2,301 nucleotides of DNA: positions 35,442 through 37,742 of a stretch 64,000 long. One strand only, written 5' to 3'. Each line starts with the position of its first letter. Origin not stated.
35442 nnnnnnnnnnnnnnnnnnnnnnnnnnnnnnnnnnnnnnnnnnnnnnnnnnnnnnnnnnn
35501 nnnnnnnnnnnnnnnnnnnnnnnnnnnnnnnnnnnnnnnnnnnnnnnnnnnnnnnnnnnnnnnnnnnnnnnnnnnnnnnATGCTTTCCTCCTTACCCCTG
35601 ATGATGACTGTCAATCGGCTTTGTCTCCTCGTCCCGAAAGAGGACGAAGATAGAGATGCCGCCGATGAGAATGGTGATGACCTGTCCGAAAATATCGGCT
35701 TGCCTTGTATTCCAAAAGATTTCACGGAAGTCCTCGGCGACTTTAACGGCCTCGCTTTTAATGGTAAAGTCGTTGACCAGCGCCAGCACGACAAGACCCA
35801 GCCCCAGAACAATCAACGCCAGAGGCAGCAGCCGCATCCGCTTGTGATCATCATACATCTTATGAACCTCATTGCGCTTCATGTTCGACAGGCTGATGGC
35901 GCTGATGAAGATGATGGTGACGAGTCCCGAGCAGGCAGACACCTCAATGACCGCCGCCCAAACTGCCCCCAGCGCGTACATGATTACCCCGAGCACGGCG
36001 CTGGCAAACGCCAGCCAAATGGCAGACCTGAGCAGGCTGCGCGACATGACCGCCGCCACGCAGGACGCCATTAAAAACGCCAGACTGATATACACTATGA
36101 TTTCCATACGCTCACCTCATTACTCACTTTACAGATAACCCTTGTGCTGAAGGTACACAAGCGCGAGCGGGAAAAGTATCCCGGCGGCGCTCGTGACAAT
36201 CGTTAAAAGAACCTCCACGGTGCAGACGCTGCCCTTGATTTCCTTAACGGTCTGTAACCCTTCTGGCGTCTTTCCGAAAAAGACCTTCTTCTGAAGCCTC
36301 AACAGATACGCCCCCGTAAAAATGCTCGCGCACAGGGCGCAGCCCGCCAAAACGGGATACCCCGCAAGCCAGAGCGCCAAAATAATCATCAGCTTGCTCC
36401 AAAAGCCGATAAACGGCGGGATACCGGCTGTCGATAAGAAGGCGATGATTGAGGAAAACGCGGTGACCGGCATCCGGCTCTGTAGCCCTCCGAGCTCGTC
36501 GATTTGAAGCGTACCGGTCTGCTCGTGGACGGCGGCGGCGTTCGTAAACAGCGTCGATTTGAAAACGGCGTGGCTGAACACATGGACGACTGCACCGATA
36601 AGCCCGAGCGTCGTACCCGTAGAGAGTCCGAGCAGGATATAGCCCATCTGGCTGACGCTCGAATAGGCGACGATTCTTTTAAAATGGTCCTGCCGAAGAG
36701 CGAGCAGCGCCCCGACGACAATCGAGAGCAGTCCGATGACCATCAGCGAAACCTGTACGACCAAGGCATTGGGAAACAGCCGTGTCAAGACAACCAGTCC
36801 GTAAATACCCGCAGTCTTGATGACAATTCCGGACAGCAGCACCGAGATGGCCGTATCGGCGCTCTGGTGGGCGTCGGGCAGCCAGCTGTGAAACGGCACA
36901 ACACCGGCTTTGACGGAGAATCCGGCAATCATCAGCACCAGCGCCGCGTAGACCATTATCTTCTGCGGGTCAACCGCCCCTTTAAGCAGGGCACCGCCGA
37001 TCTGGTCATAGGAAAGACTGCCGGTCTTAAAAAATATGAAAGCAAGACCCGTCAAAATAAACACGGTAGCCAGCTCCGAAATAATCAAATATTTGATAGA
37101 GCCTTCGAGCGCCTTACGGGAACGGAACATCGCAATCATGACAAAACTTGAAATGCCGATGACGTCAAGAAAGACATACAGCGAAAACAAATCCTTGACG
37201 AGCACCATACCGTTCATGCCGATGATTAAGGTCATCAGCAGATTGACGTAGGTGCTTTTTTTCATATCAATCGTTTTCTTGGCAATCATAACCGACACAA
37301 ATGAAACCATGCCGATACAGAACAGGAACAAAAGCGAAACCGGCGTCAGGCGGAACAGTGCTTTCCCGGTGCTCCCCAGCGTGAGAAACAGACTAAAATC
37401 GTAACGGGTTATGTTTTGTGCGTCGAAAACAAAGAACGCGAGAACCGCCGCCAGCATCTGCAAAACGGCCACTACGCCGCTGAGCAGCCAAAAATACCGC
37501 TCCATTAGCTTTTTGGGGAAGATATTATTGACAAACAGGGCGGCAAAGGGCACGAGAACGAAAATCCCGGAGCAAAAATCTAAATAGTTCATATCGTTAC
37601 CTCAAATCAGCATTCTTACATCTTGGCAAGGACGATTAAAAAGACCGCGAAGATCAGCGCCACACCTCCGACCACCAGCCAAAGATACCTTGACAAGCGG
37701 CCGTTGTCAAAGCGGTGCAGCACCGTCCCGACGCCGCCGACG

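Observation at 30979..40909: Membrane-bound [NiFe] hydrogenase whose subunit set equals the complete 11-subunit complex I core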

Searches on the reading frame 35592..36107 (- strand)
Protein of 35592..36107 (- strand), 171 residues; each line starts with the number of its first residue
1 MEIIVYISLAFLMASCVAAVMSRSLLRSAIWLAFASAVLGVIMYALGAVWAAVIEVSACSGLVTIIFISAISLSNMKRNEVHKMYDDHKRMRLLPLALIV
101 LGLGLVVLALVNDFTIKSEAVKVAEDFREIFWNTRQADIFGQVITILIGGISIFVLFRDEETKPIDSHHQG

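Call 3: search_protein_families(library=pfam, proteins=[window:35592-36107:-], max_evalue=0.1)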
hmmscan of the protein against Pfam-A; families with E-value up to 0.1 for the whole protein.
window:35592-36107:- (171 aa): 3 families
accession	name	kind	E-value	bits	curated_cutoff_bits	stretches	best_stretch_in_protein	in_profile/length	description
PF00499.25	Oxidored_q3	-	3.7e-07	30.4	33.2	1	16-112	2-95/146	NADH-ubiquinone/plastoquinone oxidoreductase chain 6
PF13244.11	MbhD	-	0.022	15.3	27.2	1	11-72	2-63/67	MBH, subunit D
PF11239.13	DUF3040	-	0.07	13.8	24.7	0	78-113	31-66/84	Protein of unknown function (DUF3040)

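Call 4: search_protein_families(library=ncbifam, proteins=[window:35592-36107:-], max_evalue=0.1)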
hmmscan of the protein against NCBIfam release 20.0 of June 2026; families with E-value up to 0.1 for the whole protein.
window:35592-36107:- (171 aa): 6 families
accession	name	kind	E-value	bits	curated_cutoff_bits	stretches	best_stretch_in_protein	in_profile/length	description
NF009159.0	PRK12504.1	equivalog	8.9e-08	32.2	141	1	3-111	5-111/178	DUF4040 domain-containing protein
NF009161.0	PRK12507.1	equivalog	0.0012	18.1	272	1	4-162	11-180/336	putative monovalent cation/H+ antiporter subunit B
NF005168.0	PRK06638.2-3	equivalog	0.0024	17.8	154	1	13-124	16-126/172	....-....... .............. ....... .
NF006242.0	PRK08378.1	subfamily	0.0027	18.2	98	1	3-73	6-76/85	hypothetical protein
NF005164.0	PRK06638.1-4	equivalog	0.0033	16.8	154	1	2-123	5-126/211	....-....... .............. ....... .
NF005162.0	PRK06638.1-1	equivalog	0.0048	16.7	157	1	1-123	1-126/184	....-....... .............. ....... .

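Call 39: search_solved_structures(query=A2, max_evalue=10, show_alignments=3)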
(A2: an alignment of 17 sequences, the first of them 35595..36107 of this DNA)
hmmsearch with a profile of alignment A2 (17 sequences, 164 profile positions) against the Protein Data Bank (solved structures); distinct sequences matched with E-value up to 10: 8.
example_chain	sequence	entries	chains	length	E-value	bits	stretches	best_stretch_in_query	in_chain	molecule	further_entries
6u8y_D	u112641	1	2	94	1.7e-06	31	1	4-80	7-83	DUF4040 domain-containing protein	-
6cfw_D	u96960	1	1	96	6.3e-05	25.9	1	3-76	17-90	MBH subunit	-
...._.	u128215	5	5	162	0.00019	24.3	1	1-109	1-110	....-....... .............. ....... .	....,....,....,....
7p61_J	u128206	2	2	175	0.00025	24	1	1-109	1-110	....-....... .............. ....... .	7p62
3rko_J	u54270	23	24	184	0.00028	23.8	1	1-109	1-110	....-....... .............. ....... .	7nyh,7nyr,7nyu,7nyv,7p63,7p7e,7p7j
4he8_J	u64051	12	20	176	0.23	14.3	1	7-73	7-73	NADH-quinone oxidoreductase subunit 10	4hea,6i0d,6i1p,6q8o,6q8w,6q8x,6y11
8e9g_J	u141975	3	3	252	0.85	12.5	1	7-111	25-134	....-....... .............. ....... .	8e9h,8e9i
2akh_Z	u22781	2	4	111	0.93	12.3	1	92-156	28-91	Preprotein translocase secE subunit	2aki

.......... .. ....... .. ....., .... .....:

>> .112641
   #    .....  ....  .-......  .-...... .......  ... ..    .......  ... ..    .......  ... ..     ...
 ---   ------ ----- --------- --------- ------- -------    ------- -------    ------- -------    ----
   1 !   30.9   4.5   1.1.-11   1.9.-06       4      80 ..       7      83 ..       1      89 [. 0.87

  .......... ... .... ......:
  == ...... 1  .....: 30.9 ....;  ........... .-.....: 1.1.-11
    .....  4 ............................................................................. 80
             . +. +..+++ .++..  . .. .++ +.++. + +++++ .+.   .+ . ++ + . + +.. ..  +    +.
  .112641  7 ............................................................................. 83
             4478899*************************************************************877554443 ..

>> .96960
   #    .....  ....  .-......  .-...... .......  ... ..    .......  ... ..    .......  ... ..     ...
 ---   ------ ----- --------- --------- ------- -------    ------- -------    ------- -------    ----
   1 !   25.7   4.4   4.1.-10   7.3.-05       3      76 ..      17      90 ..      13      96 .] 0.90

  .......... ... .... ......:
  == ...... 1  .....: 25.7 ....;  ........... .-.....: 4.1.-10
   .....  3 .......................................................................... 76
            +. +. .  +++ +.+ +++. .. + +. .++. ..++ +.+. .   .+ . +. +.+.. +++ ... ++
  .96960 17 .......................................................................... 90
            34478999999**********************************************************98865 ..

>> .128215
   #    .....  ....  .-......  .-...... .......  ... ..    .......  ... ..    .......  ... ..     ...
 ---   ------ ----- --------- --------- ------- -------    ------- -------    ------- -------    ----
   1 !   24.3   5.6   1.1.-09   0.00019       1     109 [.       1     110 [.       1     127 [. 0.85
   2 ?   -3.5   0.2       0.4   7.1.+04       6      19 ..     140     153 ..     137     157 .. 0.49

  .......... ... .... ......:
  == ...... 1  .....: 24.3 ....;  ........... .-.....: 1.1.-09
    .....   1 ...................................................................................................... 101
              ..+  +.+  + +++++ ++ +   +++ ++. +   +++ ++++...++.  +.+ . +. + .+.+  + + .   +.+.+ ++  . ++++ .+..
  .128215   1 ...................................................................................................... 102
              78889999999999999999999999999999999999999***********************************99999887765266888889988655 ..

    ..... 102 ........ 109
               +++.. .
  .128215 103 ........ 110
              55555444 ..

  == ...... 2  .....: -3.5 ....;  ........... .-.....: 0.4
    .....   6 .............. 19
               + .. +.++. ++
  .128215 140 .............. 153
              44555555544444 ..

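Call 96: search_protein_families(library=pfam, alignment_id=A2, max_evalue=0.01)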
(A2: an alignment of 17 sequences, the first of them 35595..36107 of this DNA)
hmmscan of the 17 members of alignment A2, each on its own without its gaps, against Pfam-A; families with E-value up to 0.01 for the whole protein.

A. member 1, window:35595-36107:- (171 aa): 1 family
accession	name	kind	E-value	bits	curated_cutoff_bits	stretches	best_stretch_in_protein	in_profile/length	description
PF00499.25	Oxidored_q3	-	3.7e-07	30.4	33.2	1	16-112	2-95/146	NADH-ubiquinone/plastoquinone oxidoreductase chain 6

B. families by the number of members that match (of 17 scanned): 5 families
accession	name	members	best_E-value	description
PF00499.25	Oxidored_q3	17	5.1e-10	NADH-ubiquinone/plastoquinone oxidoreductase chain 6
PF13244.11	MbhD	7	8.7e-05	MBH, subunit D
PF13520.12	AA_permease_2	2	0.00026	Amino acid permease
PF06653.16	Claudin_3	2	0.0034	Tight junction protein, Claudin-like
PF10011.15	DUF2254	1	0.008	Predicted membrane protein (DUF2254)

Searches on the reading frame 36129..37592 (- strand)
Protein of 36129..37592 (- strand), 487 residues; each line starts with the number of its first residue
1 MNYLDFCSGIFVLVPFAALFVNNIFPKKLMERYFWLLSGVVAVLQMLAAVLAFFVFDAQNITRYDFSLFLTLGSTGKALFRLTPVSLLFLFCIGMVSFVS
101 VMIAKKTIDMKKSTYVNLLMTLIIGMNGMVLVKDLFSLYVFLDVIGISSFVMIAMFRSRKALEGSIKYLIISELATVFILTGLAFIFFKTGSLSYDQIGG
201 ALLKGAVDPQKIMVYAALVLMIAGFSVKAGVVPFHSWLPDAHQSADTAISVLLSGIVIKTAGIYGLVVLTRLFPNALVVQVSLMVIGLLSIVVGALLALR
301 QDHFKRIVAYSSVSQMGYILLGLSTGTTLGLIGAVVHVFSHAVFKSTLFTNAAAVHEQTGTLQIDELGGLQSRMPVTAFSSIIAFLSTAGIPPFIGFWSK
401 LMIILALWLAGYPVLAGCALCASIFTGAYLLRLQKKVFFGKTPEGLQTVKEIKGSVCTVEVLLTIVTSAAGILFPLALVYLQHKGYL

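Call 3: search_protein_families(library=pfam, proteins=[window:36129-37592:-], max_evalue=0.1)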
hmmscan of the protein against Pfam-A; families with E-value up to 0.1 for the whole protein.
window:36129-37592:- (487 aa): 2 families
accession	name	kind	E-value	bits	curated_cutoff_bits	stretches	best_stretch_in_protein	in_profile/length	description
PF00361.26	Proton_antipo_M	-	7e-67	226.1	21.5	1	133-426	2-294/294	NADH:quinone oxidoreductase/Mrp antiporter, TM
PF10125.14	NADHdeh_related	-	1.3e-11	44.8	27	2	103-236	57-183/218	NADH dehydrogenase I, subunit N related protein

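Call 4: search_protein_families(library=ncbifam, proteins=[window:36129-37592:-], max_evalue=0.1)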
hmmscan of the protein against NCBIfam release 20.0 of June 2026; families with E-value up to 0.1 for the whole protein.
window:36129-37592:- (487 aa): 76 families (the best 25 are shown)
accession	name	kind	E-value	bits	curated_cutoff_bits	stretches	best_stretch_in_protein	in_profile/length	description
NF006419.0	PRK08668.1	equivalog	8.9e-84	282.4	617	1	35-474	19-467/613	NADH dehydrogenase subunit M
TIGR01972.1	NDH_I_M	subfamily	1.5e-74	251.4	263.8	1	11-473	4-467/486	NADH-quinone oxidoreductase subunit M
NF006240.0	PRK08376.1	subfamily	5.7e-71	240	662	1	12-473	11-491/521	putative monovalent cation/H+ antiporter subunit D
NF006241.0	PRK08377.1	equivalog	2.6e-68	231.2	645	1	80-472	74-461/494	NADH dehydrogenase subunit N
TIGR01770.1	NDH_I_N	subfamily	4.5e-68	230.4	332.6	1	11-473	9-466/472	NADH-quinone oxidoreductase subunit NuoN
NF009306.0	PRK12663.1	equivalog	3.3e-62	210.9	542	1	85-478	78-471/498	Na+/H+ antiporter subunit D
NF004442.0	PRK05777.1-5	equivalog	4.2e-58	197.5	523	1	7-463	12-459/483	NADH-quinone oxidoreductase subunit NuoN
NF006237.0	PRK08375.1-2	equivalog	9.8e-58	196.5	597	1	94-409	81-382/497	putative monovalent cation/H+ antiporter subunit D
NF005141.0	PRK06590.1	equivalog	5e-57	194.2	556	1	10-473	7-467/615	NADH-quinone oxidoreductase subunit L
NF005086.0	PRK06521.1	equivalog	7.3e-57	193.2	667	1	27-409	29-416/669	hydrogenase 4 subunit B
NF006238.0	PRK08375.1-4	equivalog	2.4e-56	191.6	626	1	10-443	8-435/531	putative monovalent cation/H+ antiporter subunit D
NF005818.0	PRK07691.1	equivalog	9.7e-56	189.7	586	1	13-472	11-467/496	Na+/H+ antiporter subunit D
NF004920.0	PRK06277.1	equivalog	4.1e-55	187.4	578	1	11-473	7-460/478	energy conserving hydrogenase EhbF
NF004440.0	PRK05777.1-3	equivalog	1.2e-53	182.7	519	1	97-467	85-458/477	NADH-quinone oxidoreductase subunit NuoN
NF006418.0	PRK08667.1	equivalog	5.8e-53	180.4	794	1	21-407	22-408/644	hydrogenase membrane subunit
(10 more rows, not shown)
